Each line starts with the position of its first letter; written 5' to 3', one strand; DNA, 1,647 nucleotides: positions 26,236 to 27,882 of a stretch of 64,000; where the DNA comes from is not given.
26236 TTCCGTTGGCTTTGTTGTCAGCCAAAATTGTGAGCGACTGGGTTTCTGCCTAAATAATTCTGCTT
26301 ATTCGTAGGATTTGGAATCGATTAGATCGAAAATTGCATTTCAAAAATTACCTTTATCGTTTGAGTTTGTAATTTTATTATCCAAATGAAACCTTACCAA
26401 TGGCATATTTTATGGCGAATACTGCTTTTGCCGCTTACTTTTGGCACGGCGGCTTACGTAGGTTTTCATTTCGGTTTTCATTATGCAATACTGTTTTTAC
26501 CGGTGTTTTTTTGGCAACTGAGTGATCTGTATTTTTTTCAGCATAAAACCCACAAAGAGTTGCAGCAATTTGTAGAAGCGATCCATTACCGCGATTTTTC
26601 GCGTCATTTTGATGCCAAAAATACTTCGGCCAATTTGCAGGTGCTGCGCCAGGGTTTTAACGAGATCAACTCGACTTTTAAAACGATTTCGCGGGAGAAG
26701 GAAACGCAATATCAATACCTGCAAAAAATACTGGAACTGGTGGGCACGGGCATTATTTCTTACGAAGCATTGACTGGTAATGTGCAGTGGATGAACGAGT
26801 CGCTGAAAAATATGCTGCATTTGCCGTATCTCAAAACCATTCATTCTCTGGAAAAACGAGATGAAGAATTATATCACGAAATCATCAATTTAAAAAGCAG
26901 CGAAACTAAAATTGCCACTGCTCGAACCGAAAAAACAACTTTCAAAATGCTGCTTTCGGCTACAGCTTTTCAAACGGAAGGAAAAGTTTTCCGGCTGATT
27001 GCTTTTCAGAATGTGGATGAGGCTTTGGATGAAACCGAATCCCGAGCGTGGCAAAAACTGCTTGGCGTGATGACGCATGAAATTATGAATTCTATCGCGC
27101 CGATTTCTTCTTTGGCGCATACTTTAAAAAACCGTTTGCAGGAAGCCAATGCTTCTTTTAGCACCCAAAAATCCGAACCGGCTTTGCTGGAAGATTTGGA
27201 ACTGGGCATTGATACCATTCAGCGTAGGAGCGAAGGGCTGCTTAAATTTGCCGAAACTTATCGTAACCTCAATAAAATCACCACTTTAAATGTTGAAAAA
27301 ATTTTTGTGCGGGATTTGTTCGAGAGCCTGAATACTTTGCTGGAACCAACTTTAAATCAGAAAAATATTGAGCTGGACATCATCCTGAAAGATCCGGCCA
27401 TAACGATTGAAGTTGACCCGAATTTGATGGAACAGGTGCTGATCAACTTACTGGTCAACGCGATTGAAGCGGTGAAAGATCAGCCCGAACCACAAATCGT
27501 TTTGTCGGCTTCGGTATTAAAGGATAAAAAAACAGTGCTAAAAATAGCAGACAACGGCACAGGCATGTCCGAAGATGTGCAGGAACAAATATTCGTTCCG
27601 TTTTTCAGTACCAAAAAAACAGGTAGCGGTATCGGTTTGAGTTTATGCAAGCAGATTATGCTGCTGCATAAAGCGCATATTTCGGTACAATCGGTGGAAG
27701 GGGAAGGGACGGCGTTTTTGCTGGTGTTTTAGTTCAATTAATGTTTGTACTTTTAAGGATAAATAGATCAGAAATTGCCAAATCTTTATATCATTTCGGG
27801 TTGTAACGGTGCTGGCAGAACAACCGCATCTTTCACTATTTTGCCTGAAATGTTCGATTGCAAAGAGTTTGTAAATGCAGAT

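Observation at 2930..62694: Hyper-abundant dispersed 14-mer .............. with an A/T-tract extension: a USS/DUS-like genome signature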

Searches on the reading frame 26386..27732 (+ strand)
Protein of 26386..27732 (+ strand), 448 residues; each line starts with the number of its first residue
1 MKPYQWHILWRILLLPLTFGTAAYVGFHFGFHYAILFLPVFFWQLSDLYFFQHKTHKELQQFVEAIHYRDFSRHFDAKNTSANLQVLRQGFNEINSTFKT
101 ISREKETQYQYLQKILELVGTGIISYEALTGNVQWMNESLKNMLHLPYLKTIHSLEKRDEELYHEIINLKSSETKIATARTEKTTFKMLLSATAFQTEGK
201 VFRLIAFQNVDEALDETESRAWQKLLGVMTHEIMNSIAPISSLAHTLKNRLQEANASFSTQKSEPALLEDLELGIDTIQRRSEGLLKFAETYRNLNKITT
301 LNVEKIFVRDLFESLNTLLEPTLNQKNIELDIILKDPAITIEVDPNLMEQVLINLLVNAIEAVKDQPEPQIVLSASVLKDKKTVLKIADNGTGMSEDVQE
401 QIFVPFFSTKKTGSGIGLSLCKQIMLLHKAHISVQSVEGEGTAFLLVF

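Call 12: search_protein_families(library=pfam, proteins=[window:26386-27732:+])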
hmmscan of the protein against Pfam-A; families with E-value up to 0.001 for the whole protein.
window:26386-27732:+ (448 aa): 2 families
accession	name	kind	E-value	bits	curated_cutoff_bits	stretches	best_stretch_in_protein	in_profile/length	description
PF02518.31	HATPase_c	-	2.8e-20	73.3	26.4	1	344-446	2-105/111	Histidine kinase-, DNA gyrase B-, and HSP90-like ATPase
PF14501.12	HATPase_c_5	-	0.00015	22.1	22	1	350-437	8-91/102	GHKL domain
